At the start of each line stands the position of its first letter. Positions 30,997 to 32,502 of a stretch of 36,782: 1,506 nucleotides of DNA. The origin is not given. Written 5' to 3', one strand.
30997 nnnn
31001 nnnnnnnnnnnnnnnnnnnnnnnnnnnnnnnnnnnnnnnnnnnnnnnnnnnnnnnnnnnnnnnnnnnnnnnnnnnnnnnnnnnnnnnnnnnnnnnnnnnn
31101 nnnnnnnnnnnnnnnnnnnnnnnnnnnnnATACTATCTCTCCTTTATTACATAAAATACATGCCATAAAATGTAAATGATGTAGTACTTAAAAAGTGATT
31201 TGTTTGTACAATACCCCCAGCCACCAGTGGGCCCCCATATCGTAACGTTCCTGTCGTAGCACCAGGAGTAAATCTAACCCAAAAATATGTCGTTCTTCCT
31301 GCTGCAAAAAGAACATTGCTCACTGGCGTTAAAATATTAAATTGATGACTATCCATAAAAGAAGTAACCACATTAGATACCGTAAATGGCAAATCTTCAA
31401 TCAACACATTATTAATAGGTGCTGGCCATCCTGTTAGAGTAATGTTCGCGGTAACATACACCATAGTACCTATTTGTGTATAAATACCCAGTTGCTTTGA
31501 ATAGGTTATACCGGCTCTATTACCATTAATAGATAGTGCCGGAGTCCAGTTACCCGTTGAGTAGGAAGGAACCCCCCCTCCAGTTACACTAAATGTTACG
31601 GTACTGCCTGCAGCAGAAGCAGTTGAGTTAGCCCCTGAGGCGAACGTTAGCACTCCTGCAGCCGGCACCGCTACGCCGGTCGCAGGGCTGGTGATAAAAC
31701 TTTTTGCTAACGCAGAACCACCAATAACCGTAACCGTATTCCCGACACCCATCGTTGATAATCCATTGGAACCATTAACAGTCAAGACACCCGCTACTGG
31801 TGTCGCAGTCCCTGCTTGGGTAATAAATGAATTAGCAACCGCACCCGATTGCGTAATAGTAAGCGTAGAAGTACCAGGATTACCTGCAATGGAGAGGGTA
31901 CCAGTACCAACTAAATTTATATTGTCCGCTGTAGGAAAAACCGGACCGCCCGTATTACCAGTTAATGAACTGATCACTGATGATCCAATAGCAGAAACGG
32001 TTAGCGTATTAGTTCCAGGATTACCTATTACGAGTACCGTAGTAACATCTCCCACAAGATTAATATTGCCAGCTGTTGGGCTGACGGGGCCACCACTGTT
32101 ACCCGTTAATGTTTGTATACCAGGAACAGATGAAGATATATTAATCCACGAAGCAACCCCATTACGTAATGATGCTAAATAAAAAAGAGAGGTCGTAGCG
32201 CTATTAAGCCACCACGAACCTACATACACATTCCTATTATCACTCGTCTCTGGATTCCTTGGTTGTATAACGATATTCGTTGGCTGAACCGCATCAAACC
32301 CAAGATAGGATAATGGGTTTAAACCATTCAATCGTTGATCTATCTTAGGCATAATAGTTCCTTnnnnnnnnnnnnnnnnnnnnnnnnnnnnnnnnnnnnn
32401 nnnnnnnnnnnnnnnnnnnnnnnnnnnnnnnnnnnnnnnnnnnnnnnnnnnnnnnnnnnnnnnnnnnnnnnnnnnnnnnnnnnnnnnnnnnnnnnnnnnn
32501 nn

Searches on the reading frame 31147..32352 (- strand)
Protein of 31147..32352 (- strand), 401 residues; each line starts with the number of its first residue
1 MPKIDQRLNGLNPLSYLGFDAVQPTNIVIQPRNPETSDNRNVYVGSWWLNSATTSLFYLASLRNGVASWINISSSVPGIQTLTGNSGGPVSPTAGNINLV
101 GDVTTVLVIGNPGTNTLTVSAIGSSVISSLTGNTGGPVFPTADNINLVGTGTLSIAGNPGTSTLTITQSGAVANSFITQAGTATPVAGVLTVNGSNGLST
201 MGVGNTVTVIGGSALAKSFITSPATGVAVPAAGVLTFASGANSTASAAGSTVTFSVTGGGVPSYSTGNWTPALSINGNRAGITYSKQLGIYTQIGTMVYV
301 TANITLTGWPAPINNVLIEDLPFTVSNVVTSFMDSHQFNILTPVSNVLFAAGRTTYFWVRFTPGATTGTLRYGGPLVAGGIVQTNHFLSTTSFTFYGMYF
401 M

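Call 20: search_protein_families(library=phrogs, proteins=[window:31147-32352:-], max_evalue=0.001)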
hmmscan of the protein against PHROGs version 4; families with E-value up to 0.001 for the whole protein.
window:31147-32352:- (401 aa): 1 family
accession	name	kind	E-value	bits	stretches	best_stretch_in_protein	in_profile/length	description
phrog_17970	-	unknown function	2.1e-05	25.1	1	199-377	151-332/357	-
